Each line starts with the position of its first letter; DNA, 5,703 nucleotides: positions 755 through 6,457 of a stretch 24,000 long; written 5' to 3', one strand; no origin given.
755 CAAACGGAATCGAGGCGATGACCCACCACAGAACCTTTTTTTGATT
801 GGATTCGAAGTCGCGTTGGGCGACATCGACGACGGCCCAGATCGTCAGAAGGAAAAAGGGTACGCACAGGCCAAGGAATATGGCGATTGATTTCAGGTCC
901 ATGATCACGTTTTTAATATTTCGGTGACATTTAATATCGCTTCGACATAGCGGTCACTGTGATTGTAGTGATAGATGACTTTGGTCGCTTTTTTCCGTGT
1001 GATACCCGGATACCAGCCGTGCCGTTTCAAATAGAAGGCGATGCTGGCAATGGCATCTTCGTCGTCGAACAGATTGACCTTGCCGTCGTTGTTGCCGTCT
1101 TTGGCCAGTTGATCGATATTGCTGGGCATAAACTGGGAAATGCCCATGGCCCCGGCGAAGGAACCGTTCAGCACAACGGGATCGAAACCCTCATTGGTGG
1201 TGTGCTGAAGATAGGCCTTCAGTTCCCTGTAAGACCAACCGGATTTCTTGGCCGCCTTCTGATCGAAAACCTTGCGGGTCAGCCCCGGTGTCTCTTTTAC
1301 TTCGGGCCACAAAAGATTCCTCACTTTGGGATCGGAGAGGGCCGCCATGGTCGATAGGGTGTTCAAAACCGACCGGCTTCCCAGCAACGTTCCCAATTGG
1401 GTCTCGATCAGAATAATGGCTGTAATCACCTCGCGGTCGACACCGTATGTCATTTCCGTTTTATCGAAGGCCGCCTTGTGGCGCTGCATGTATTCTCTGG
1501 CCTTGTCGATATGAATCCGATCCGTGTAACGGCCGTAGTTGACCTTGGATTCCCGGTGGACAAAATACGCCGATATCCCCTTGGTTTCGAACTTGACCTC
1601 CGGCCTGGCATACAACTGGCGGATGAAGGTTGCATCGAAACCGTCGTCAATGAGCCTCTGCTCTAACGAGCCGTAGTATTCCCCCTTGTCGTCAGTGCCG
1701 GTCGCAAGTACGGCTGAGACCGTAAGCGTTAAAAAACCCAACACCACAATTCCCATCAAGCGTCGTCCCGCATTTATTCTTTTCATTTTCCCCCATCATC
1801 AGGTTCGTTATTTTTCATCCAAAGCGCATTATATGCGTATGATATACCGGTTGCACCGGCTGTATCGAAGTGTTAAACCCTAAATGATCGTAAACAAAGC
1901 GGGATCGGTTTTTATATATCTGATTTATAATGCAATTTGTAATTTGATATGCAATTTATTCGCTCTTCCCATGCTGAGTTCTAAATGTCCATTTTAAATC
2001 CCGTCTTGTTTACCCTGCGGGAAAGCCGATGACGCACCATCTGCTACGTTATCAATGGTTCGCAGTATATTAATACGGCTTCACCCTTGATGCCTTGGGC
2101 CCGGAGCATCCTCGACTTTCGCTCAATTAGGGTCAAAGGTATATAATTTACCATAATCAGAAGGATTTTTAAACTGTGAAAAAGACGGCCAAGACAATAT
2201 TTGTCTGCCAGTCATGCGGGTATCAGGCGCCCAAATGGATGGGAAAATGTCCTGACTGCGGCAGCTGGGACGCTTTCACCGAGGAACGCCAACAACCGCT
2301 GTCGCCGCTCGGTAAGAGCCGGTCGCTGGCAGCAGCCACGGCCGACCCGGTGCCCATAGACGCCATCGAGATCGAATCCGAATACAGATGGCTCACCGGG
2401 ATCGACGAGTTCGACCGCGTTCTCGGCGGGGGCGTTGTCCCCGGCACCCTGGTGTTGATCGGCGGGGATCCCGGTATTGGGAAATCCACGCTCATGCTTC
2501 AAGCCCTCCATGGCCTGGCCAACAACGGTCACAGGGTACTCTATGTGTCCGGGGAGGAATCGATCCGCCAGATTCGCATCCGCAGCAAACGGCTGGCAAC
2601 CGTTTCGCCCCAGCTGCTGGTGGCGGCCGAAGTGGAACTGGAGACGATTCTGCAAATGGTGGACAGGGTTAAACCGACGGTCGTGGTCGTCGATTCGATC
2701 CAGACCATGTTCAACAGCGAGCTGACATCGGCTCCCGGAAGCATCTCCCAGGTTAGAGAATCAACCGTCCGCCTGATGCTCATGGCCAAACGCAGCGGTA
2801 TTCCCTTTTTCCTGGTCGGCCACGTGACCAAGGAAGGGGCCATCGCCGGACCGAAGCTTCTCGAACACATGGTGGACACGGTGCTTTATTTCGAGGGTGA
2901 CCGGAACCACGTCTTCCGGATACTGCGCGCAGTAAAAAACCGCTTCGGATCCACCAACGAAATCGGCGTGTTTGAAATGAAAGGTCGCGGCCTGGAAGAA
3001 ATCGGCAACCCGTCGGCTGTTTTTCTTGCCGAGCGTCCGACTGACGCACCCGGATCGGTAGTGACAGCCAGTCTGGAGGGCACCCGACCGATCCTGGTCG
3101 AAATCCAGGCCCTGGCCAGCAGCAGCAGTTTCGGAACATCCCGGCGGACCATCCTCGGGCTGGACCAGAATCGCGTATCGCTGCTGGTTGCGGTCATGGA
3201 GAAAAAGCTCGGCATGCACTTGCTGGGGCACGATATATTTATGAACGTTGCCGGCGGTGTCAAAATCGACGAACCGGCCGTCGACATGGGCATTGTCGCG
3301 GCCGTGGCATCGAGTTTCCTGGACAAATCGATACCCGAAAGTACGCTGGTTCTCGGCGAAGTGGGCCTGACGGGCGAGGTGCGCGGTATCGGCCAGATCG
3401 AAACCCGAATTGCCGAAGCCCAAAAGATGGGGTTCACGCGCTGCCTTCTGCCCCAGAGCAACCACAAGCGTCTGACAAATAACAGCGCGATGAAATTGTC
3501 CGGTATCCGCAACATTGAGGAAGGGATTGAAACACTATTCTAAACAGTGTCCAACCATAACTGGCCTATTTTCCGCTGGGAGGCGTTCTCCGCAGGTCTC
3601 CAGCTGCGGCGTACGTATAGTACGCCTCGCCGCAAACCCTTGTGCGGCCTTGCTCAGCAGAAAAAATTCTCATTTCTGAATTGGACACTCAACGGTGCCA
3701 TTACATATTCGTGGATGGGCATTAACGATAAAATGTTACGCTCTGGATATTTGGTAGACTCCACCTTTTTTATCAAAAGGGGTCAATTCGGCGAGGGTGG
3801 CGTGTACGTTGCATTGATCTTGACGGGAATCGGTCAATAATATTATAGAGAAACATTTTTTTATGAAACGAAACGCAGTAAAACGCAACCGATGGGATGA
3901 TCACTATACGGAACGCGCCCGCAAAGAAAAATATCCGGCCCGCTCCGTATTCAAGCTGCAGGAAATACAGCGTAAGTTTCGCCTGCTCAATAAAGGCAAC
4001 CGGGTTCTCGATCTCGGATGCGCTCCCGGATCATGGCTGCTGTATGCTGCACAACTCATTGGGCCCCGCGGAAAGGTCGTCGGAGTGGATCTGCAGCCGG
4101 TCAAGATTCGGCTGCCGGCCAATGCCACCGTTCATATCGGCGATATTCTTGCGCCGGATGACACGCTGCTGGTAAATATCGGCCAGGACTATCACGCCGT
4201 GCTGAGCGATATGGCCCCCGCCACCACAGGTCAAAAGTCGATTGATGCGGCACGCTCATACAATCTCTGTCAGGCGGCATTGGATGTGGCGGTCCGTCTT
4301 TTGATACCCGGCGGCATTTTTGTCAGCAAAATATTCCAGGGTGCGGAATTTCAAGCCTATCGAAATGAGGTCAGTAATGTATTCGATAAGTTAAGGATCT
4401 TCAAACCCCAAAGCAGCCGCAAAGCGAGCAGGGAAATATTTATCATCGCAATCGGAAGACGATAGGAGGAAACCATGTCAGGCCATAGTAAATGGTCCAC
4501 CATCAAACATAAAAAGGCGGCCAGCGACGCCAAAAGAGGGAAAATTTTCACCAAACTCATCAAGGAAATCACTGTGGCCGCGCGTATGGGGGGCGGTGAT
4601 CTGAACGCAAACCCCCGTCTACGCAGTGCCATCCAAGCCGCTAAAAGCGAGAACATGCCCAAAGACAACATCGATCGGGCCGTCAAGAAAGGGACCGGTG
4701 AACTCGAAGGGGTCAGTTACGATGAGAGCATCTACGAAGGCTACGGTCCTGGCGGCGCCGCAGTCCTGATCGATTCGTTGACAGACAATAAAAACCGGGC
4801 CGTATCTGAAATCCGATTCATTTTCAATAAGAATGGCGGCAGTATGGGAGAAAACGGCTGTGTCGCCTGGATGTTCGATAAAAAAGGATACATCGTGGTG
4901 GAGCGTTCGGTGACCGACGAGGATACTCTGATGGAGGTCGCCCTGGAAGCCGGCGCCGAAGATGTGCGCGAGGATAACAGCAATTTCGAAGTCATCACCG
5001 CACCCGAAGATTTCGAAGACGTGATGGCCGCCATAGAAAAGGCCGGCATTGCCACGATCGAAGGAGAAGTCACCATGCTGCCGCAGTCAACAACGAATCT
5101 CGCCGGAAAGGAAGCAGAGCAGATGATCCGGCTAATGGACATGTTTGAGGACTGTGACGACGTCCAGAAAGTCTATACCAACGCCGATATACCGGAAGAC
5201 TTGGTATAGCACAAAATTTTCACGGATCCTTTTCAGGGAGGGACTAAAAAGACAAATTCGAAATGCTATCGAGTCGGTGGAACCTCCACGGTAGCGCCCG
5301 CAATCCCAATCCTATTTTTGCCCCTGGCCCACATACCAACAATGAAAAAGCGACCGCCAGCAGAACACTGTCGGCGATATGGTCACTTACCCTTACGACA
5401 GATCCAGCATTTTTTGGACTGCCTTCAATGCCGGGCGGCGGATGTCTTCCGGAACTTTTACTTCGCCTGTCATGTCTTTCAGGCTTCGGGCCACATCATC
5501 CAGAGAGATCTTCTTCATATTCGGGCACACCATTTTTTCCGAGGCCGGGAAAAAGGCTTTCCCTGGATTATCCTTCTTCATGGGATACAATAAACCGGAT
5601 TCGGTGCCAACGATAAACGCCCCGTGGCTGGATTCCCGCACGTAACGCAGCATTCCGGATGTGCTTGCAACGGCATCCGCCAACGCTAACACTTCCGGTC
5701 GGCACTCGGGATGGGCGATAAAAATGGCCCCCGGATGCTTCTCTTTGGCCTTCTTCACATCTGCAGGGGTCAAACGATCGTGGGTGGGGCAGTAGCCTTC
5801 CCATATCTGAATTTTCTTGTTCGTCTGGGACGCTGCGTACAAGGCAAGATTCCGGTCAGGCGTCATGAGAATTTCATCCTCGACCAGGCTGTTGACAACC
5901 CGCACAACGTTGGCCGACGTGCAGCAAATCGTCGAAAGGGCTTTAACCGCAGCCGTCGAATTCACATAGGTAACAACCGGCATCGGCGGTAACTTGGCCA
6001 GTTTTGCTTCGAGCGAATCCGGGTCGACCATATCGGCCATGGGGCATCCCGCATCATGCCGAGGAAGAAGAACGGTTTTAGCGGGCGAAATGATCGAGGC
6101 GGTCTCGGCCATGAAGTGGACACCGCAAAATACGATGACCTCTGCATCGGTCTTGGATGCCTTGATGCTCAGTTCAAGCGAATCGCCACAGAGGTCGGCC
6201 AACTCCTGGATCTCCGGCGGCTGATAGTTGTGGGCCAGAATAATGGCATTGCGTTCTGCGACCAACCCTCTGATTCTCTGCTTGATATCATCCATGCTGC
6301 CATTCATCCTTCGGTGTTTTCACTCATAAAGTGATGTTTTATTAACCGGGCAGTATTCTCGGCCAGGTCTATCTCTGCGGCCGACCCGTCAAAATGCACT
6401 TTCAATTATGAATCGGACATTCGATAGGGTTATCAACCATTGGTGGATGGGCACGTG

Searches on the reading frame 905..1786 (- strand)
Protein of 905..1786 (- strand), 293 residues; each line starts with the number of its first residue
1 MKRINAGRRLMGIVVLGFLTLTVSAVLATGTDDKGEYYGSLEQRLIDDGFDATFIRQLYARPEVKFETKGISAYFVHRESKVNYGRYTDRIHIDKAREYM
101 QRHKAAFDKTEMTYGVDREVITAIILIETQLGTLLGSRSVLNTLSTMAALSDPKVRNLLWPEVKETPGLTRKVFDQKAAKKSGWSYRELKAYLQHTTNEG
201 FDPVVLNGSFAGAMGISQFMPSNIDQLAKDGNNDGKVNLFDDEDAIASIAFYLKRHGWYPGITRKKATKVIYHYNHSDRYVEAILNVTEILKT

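Call 39: search_protein_families(library=ncbifam, proteins=[window:905-1786:-], max_evalue=0.00001)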
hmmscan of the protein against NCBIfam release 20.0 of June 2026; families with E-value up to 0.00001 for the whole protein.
window:905-1786:- (293 aa): 3 families
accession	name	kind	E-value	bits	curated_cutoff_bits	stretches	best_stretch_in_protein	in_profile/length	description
TIGR02282.1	MltB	equivalog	5e-39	134.2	281.4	1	85-260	50-199/290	lytic murein transglycosylase B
NF008029.0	PRK10760.1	equivalog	1.3e-32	113.2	449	2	181-261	186-266/359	lytic murein transglycosylase B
TIGR02283.1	MltB_2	subfamily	1.3e-27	96.8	248.45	2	181-261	124-205/300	lytic murein transglycosylase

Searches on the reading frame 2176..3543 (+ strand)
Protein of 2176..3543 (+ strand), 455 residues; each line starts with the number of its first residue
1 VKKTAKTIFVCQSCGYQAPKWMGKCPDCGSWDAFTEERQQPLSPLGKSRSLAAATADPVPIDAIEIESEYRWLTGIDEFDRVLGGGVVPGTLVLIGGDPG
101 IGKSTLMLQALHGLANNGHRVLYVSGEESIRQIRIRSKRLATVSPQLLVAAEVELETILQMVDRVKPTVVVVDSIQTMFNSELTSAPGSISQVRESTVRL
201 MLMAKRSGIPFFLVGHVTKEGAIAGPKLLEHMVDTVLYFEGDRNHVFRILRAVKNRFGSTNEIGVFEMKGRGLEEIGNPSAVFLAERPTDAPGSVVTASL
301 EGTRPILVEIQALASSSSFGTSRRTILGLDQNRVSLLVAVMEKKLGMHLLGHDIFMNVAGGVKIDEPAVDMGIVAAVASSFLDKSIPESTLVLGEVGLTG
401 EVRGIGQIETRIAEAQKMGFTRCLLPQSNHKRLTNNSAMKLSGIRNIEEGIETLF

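Call 39: search_protein_families(library=ncbifam, proteins=[window:2176-3543:+], max_evalue=0.00001)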
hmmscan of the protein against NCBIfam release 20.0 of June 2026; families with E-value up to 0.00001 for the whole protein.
window:2176-3543:+ (455 aa): 15 families
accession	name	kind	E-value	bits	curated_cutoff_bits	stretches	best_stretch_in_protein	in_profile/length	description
TIGR00416.1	sms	equivalog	3.3e-182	606.3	403.05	1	3-449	3-452/454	DNA repair protein RadA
TIGR02902.1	spore_lonB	equivalog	2.4e-18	66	723.3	1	309-455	382-531/531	ATP-dependent protease LonB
NF006799.0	PRK09302.1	equivalog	3.1e-15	55.7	408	1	68-272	251-468/515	circadian clock protein KaiC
TIGR02903.1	spore_lon_C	equivalog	1e-13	50.7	678.8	1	338-453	497-613/615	Lon family ATP-dependent protease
TIGR02237.1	recomb_radB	equivalog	1.9e-11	44.2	172.4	1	80-257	2-193/210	DNA repair and recombination protein RadB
TIGR03881.1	KaiC_arch_4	hypoth_equivalog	3.9e-11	43.1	247.8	1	71-141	2-72/231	KaiC domain-containing protein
NF004723.0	PRK06067.1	subfamily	1.7e-10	40.8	194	1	74-139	18-83/243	flagellar accessory protein FlaH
NF052589.1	ArlH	equivalog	3.3e-10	40.1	215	1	76-131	6-61/229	archaellum protein ArlH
TIGR00763.1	lon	equivalog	3.3e-09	35.8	608.05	1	359-435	694-770/795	endopeptidase La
NF006320.0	PRK08533.1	equivalog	4.8e-09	36.2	215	1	77-130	11-64/230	flagellar accessory protein FlaH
TIGR03600.1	phage_DnaB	exception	4.8e-08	32.4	498.65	1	74-174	179-283/421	phage replicative helicase, DnaB family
TIGR03880.1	KaiC_arch_3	hypoth_equivalog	6.5e-08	32.4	249.45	1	75-133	1-59/224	KaiC domain-containing protein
TIGR03877.1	thermo_KaiC_1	hypoth_equivalog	2e-07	30.7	307.25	0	73-136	5-68/238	KaiC domain-containing protein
TIGR00764.1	lon_rel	equivalog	2.9e-07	29.5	516.6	1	320-434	451-568/608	ATP-dependent protease LonB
NF006861.0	PRK09361.1-1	equivalog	3.1e-06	26.9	278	1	74-136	7-68/235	DNA repair and recombination protein RadB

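Call 54: find_homologous_proteins(query=window:2176-3543:+, max_evalue=1e-100)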
Query window:2176-3543:+ (455 aa): 7997 proteins with E <= 1e-100 among 8000 candidates; the best 120 are listed.
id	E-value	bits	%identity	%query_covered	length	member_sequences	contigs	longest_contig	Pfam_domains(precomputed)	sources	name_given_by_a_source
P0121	2.0e-295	998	100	100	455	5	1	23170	PF18073.8,PF06745.20,PF03796.22,PF23442.2,PF05362.20,PF13481.13,PF13541.13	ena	-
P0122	2.9e-281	951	95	100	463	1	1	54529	PF18073.8,PF06745.20,PF03796.22,PF23442.2,PF05362.20,PF13481.13,PF13541.13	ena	-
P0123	2.0e-280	948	95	100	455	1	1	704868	PF18073.8,PF06745.20,PF03796.22,PF23442.2,PF05362.20,PF13481.13,PF13541.13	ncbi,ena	-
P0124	1.9e-274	928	92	100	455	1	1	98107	PF18073.8,PF06745.20,PF03796.22,PF23442.2,PF05362.20,PF13481.13,PF13541.13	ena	-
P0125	1.6e-273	925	92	100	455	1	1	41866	PF18073.8,PF06745.20,PF03796.22,PF23442.2,PF05362.20,PF13481.13,PF13541.13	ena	-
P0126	1.5e-271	919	92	100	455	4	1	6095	PF18073.8,PF06745.20,PF03796.22,PF23442.2,PF05362.20,PF13481.13,PF13541.13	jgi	-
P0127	3.9e-260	881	87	100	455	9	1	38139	PF18073.8,PF06745.20,PF03796.22,PF23442.2,PF05362.20,PF13481.13,PF13541.13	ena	-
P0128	1.3e-257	873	92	95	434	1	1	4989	PF06745.20,PF03796.22,PF23442.2,PF05362.20,PF13481.13,PF13541.13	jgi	jgi:DNA repair protein RadA/Sms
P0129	7.5e-253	857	85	100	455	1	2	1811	PF18073.8,PF06745.20,PF03796.22,PF23442.2,PF05362.20,PF13481.13,PF13541.13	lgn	-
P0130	7.7e-253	857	85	100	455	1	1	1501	PF18073.8,PF06745.20,PF03796.22,PF23442.2,PF05362.20,PF13481.13,PF13541.13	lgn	-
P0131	3.2e-252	855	85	100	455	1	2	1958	PF18073.8,PF06745.20,PF03796.22,PF23442.2,PF05362.20,PF13481.13,PF13541.13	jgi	-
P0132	3.3e-252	855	85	100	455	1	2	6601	PF18073.8,PF06745.20,PF03796.22,PF23442.2,PF05362.20,PF13481.13,PF13541.13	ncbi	ncbi:MAG: DNA repair protein RadA [Desulfobacterales bacterium]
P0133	5.7e-252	854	85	100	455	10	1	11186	PF18073.8,PF06745.20,PF03796.22,PF23442.2,PF05362.20,PF13481.13,PF13541.13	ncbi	ncbi:MAG: DNA repair protein RadA [Desulfobacterales bacterium]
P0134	6.2e-252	854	85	100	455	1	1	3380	PF18073.8,PF06745.20,PF03796.22,PF23442.2,PF05362.20,PF13481.13,PF13541.13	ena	-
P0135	1.4e-251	853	85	100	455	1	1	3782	PF18073.8,PF06745.20,PF03796.22,PF23442.2,PF05362.20,PF13481.13,PF13541.13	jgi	-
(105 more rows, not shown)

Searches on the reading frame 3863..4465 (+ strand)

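Call 39: search_protein_families(library=ncbifam, proteins=[window:3863-4465:+], max_evalue=0.00001)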
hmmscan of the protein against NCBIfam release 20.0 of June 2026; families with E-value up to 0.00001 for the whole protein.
window:3863-4465:+ (200 aa): 7 families
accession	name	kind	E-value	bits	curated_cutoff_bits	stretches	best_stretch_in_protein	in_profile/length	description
TIGR00438.1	rrmJ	equivalog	1e-54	184.9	300.15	1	13-197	1-186/188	23S rRNA (uridine(2552)-2'-O)-methyltransferase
NF008390.0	PRK11188.1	equivalog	1e-46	159.2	269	1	9-200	16-208/209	23S rRNA (uridine(2552)-2'-O)-methyltransferase RlmE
NF041537.1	ArsM_AhpD_UU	exception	1.3e-08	34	510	1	42-82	74-114/345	arsenite methyltransferase/AhpD domain selenoprotein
NF008823.0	PRK11873.1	subfamily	1.9e-07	30.9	263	1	39-82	72-115/272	arsenite methyltransferase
NF041536.1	ArsM_DUF2284_UU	exception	3e-07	29.1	575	1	42-82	74-114/459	arsenite methyltransferase/DUF2284 domain selenoprotein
NF047649.1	MTase_UXPK_star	exception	4.3e-07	29.2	460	1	42-82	75-115/283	methyltransferase/UXPK-star double selenoprotein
NF040538.1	methyl_ArsM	equivalog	3.7e-06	26.3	500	1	42-91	59-108/356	arsinothricin biosynthesis methyltransferase ArsM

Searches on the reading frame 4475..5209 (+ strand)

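Call 39: search_protein_families(library=ncbifam, proteins=[window:4475-5209:+], max_evalue=0.00001)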
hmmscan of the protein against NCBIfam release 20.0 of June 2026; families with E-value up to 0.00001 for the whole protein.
window:4475-5209:+ (244 aa): 3 families
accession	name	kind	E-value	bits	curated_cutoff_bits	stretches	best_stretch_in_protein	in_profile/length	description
NF001030.0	PRK00110.1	equivalog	3.4e-108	360.9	243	1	1-243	1-240/245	YebC/PmpR family DNA-binding transcriptional regulator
TIGR01033.1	TIGR01033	subfamily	1e-99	333.2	208.75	1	1-237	1-237/238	YebC/PmpR family DNA-binding transcriptional regulator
NF009044.0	PRK12378.1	subfamily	1.4e-83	280.3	196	1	6-238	4-237/239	YebC/PmpR family DNA-binding transcriptional regulator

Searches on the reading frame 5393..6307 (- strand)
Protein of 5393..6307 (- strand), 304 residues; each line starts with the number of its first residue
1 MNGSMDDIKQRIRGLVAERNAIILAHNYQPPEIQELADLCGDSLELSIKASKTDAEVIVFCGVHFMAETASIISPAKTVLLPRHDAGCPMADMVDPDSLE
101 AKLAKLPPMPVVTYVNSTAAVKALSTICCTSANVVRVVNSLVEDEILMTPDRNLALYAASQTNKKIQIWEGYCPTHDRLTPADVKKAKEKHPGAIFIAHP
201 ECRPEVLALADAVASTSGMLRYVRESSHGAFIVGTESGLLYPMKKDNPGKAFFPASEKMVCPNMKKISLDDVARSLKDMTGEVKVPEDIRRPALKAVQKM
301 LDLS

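Call 39: search_protein_families(library=ncbifam, proteins=[window:5393-6307:-], max_evalue=0.00001)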
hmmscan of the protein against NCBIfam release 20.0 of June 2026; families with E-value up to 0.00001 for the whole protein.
window:5393-6307:- (304 aa): 4 families
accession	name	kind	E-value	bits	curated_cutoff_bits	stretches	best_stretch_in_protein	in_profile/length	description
NF006878.0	PRK09375.1-2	equivalog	4.8e-123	410.1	294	1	5-304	3-305/306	quinolinate synthase NadA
TIGR00550.1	nadA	equivalog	4e-104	348.1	262.9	1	4-304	2-309/309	quinolinate synthase NadA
NF006884.0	PRK09375.2-5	equivalog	1.4e-48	165.6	691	2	19-155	85-242/426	quinolinate synthase NadA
NF006882.0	PRK09375.2-3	equivalog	9.6e-13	47.5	561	1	21-175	74-247/447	quinolinate synthase NadA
